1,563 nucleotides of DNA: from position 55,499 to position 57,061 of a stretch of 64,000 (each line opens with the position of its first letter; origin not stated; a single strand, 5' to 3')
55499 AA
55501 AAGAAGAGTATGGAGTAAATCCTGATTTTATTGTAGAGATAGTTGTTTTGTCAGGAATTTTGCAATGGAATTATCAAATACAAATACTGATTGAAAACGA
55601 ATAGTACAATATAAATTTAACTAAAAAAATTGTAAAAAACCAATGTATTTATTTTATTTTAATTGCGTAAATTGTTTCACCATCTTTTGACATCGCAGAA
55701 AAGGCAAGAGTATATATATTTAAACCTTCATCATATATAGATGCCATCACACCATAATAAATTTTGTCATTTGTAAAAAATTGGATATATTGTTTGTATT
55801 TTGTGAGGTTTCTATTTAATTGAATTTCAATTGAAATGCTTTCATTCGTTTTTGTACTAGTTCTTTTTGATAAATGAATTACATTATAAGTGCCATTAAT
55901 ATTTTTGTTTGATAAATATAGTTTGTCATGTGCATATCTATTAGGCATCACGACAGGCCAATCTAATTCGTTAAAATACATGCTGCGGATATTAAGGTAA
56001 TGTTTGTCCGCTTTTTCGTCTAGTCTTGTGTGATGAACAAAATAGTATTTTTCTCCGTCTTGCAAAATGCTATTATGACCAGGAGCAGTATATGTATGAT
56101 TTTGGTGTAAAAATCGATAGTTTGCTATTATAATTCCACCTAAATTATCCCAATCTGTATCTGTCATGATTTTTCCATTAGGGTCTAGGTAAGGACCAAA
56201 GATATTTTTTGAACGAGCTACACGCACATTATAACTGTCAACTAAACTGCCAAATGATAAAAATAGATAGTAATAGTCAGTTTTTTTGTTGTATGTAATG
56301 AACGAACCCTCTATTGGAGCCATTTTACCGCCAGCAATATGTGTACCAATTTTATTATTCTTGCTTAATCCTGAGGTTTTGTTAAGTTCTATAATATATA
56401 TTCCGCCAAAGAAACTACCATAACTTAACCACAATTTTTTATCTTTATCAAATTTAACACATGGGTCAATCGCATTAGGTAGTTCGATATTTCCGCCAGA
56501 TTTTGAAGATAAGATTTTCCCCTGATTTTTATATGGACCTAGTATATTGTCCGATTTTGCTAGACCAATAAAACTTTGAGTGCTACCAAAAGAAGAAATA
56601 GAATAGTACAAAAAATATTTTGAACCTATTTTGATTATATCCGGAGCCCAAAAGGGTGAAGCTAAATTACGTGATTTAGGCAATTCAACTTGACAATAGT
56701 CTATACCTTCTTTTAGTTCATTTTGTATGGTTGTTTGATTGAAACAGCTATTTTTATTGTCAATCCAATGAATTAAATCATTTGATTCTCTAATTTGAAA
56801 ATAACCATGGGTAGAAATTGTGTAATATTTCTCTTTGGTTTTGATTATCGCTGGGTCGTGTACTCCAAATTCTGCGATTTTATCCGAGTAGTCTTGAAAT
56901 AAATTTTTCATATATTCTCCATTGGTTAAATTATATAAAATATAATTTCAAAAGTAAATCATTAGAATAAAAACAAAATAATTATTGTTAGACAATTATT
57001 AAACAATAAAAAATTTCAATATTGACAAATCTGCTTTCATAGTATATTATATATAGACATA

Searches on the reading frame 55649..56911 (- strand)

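Call 43: search_protein_families(library=ncbifam, max_evalue=1e-10, proteins=[window:55649-56911:-])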
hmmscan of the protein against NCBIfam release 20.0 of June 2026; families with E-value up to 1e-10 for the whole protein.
window:55649-56911:- (420 aa): 4 families
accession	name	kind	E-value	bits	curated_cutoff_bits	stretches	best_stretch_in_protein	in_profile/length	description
NF053746.1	NdoAlphArabAbnB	equivalog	9.2e-77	258.7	750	1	12-416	6-444/446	arabinan endo-1,5-alpha-L-arabinosidase AbnB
NF049888.1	AlphArabdaseBT0367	equivalog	2.1e-62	211.4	800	1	28-377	55-417/486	arabinan endo-1,5-alpha-L-arabinosidase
NF053747.1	NdoAlphArabAbnA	equivalog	1.6e-42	146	480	1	13-319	27-308/310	arabinan endo-1,5-alpha-L-arabinosidase AbnA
NF049889.1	AlphArabdaseBT0360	equivalog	2.2e-38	132.2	600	1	17-370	167-579/639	arabinan endo-1,5-alpha-L-arabinosidase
